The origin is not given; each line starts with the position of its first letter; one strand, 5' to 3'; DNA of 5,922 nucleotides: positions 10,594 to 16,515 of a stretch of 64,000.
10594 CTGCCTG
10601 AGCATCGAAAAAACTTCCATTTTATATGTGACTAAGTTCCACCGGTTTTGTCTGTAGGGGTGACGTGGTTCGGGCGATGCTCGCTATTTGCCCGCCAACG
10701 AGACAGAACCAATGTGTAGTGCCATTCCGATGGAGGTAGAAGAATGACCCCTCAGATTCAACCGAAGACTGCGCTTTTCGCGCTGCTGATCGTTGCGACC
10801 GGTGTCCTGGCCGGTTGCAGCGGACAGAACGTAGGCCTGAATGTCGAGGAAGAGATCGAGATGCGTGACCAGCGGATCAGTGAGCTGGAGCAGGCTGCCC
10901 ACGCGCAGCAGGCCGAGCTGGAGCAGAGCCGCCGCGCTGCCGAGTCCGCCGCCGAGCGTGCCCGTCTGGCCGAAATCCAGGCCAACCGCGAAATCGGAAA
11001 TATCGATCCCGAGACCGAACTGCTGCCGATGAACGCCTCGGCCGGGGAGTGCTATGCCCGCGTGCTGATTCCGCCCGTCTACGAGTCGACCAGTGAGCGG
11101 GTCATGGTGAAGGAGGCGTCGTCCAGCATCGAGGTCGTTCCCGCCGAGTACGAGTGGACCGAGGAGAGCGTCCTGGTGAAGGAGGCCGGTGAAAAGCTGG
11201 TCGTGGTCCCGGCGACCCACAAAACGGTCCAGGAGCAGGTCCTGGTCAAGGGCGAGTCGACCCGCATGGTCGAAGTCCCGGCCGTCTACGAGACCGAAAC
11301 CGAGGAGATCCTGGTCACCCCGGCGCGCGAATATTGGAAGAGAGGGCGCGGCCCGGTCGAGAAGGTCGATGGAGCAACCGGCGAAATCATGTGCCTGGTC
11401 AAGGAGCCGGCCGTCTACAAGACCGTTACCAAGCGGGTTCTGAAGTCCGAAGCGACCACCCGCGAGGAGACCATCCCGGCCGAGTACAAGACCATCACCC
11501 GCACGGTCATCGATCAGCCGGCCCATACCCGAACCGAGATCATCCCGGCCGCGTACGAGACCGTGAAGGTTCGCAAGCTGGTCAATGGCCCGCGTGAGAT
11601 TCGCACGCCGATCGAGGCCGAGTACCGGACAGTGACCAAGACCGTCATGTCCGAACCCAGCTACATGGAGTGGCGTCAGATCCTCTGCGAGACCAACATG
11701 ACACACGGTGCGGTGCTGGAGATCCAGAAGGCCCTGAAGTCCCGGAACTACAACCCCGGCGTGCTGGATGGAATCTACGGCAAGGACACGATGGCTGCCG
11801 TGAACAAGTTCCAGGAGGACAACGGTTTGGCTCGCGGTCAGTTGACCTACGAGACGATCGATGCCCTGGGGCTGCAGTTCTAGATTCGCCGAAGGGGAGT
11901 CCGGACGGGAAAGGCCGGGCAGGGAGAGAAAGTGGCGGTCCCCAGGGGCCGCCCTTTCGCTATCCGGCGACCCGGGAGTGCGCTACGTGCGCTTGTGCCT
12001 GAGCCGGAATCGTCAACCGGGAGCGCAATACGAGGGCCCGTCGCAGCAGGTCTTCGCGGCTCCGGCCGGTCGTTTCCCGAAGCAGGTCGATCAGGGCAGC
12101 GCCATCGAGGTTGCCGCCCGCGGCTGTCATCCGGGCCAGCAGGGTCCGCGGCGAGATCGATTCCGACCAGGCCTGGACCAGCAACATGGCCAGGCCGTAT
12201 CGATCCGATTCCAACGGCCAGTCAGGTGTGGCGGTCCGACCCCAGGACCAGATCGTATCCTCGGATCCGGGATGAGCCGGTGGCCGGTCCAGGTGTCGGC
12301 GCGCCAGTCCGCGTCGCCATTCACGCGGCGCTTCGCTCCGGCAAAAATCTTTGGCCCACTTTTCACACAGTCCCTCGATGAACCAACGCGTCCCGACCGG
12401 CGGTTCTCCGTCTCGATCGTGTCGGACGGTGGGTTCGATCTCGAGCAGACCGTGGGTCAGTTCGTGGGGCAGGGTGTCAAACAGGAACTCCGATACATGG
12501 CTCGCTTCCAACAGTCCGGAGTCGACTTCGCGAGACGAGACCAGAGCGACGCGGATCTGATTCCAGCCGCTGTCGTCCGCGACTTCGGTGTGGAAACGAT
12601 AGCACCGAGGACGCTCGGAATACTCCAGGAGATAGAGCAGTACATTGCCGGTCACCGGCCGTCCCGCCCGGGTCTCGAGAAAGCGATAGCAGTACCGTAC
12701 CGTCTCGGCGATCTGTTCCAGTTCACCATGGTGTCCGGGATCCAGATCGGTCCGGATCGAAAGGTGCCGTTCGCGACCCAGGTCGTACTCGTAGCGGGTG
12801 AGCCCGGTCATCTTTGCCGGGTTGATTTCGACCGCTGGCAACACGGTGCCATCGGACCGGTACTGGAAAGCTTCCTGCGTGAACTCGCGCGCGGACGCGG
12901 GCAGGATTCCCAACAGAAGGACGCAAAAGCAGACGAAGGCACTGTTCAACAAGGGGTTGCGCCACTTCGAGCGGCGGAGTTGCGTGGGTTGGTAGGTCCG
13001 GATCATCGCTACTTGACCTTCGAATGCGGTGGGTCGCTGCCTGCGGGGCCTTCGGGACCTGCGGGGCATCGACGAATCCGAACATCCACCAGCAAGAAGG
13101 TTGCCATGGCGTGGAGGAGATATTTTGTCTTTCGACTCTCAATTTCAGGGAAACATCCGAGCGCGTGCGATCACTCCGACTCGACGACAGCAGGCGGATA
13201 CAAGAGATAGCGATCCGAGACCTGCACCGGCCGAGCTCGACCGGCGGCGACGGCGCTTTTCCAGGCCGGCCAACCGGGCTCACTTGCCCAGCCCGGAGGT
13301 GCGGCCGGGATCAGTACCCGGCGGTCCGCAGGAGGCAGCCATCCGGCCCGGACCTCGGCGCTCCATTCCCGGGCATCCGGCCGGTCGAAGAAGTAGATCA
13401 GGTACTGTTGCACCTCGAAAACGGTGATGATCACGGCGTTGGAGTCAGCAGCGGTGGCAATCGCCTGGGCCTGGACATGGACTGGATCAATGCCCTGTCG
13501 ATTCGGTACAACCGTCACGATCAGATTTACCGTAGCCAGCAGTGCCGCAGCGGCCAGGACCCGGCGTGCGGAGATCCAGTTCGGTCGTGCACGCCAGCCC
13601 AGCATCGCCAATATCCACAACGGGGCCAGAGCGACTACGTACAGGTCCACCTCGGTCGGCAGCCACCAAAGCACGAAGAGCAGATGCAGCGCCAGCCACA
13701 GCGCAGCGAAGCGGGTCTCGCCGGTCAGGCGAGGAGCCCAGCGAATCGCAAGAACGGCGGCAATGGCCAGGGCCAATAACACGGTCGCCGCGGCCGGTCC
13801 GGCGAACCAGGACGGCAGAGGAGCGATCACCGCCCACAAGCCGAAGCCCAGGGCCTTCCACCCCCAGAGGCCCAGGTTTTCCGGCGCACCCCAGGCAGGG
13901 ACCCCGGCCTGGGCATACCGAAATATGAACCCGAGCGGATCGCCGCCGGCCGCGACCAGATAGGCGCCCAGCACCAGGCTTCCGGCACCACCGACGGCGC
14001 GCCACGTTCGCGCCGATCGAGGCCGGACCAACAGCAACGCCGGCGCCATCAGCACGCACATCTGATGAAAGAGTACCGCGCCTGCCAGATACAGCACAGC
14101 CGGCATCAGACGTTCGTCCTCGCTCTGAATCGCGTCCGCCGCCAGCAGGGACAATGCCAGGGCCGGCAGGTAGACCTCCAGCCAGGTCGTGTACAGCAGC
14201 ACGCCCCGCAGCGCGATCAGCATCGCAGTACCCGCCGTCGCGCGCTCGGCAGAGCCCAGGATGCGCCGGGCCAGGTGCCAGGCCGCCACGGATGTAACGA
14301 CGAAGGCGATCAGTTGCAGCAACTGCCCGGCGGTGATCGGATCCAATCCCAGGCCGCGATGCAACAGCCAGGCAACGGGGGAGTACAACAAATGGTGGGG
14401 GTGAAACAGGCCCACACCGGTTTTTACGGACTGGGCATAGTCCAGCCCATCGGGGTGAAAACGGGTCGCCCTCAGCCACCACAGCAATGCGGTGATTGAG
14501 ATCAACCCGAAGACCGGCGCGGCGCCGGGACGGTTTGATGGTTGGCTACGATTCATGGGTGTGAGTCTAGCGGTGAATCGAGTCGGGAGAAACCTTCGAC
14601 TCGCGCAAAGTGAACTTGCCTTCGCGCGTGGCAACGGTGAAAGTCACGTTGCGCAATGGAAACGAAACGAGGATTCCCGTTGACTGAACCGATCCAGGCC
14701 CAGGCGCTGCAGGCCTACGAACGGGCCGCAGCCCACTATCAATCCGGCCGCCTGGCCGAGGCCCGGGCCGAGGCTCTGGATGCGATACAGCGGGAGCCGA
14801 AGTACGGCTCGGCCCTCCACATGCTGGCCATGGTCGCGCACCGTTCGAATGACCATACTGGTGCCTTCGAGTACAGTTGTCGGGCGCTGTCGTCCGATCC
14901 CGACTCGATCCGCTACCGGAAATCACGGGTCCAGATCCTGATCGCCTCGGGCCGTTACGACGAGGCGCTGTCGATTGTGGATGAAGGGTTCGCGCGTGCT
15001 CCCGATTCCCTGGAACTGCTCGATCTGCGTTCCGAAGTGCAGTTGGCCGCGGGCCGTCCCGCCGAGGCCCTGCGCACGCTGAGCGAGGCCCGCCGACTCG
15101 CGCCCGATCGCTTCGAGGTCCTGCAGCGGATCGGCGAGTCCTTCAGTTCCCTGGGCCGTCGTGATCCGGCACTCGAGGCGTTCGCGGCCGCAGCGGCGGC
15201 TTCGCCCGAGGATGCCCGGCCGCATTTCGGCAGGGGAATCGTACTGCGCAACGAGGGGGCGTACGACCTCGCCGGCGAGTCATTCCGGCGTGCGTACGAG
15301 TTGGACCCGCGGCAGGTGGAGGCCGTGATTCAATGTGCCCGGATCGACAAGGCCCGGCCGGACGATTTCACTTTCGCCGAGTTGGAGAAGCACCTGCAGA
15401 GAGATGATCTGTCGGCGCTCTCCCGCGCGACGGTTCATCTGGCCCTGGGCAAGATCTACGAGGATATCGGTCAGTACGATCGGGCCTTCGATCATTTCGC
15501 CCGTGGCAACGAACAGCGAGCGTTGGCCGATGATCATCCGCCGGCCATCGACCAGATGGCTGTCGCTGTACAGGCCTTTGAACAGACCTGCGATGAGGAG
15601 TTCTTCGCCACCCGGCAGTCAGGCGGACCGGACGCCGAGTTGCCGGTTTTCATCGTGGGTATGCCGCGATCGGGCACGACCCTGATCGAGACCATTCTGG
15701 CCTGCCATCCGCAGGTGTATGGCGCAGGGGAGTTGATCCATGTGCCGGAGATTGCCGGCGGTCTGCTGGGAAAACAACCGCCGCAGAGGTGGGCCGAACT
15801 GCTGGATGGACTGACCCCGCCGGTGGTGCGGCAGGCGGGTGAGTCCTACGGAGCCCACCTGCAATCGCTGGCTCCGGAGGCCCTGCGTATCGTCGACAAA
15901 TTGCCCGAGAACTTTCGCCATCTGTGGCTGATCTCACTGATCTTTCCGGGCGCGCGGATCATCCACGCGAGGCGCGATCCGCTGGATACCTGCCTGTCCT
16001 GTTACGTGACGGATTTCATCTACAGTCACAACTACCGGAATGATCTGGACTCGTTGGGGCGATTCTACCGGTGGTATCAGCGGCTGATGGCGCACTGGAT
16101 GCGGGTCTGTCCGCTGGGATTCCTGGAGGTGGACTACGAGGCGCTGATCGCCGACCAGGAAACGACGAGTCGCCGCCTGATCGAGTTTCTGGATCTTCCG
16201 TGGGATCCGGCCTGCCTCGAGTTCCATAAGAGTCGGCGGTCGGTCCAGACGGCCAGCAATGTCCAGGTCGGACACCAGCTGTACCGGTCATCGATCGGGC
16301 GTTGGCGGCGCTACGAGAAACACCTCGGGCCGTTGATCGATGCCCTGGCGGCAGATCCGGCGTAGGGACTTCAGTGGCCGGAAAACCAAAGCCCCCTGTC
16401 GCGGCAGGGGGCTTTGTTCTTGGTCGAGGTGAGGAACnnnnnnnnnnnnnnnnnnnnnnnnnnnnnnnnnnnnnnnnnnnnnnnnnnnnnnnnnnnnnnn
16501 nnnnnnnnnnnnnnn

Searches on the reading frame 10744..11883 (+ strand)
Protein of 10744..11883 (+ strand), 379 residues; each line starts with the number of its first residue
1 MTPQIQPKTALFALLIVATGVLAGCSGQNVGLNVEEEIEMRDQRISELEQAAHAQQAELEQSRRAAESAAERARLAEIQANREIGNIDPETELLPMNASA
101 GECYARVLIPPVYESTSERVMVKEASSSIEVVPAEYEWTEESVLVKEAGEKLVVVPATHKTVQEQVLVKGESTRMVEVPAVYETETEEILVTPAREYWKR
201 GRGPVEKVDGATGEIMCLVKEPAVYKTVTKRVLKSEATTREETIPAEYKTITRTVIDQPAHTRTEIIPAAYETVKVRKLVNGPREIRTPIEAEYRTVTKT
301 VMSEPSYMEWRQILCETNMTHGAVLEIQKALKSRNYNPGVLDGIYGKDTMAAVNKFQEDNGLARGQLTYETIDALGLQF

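Call 25: search_protein_families(library=pfam, proteins=[window:10744-11883:+], max_evalue=0.00001)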
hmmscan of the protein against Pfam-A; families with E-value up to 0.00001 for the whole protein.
window:10744-11883:+ (379 aa): 1 family
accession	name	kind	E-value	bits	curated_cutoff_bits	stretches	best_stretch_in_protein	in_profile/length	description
PF01471.23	PG_binding_1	-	1.7e-11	44.6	23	1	321-375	2-57/57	Putative peptidoglycan binding domain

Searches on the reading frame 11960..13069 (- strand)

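Call 25: search_protein_families(library=pfam, proteins=[window:11960-13069:-], max_evalue=0.00001)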
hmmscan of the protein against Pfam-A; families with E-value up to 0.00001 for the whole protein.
window:11960-13069:- (369 aa): 0 families

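Call 50: search_protein_families(library=pfam, proteins=[window:11960-13069:-], max_evalue=0.01)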
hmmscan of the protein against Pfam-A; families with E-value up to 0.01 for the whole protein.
window:11960-13069:- (369 aa): 1 family
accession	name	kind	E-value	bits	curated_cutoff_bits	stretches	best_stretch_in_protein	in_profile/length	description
PF01402.27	RHH_1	-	0.004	17.5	20.5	1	324-346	11-33/39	Ribbon-helix-helix protein, copG family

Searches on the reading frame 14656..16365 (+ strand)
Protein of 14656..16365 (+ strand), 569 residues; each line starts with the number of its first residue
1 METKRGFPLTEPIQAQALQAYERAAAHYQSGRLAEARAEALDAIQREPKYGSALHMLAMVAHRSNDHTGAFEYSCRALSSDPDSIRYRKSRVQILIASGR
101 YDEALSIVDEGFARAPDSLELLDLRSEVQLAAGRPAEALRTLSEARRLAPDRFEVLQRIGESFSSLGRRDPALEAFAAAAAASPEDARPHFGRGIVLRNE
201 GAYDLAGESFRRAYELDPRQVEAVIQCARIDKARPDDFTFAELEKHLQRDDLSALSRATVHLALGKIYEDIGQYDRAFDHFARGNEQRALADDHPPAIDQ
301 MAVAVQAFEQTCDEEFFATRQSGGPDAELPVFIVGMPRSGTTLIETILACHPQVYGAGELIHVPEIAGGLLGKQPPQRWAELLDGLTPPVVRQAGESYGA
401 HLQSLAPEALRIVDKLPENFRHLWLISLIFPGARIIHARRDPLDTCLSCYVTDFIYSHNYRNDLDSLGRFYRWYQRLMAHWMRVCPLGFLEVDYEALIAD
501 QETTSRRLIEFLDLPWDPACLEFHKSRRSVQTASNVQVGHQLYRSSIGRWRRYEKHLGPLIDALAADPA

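Call 26: search_protein_families(library=pfam, proteins=[window:14656-16365:+], max_evalue=0.00001)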
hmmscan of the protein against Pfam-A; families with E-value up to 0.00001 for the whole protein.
window:14656-16365:+ (569 aa): 11 families
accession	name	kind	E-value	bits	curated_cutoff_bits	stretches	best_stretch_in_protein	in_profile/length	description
PF13469.12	Sulfotransfer_3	-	5.1e-45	154.8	27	1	330-518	1-216/216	Sulfotransferase family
PF07719.23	TPR_2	-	1.5e-20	72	27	0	188-219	2-33/34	Tetratricopeptide repeat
PF13428.12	TPR_14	-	2.7e-19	68.1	23.5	0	120-160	2-42/44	Tetratricopeptide repeat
PF13432.12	TPR_16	-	1.1e-16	61.4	32.7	1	160-219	4-63/65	Tetratricopeptide repeat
PF13181.12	TPR_8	-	3.6e-16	58.3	25.7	0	190-219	4-33/34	Tetratricopeptide repeat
PF14559.12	TPR_19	-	2.8e-15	56.8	25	0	130-188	2-60/68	Tetratricopeptide repeat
PF00515.34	TPR_1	-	9e-13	47.9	27.8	0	188-219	2-33/34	Tetratricopeptide repeat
PF13424.12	TPR_12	-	1.5e-12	48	30.1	0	94-150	12-76/77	Tetratricopeptide repeat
PF00685.33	Sulfotransfer_1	-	1.5e-12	47.9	22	1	331-552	4-233/255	Sulfotransferase domain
PF13431.12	TPR_17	-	1.4e-09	37.9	24.4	0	41-70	3-32/34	Tetratricopeptide repeat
PF23914.1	TPR_CcmH_CycH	-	2.8e-06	27.7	42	0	44-150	43-152/158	Cytochrome c-type biogenesis protein H TPR domain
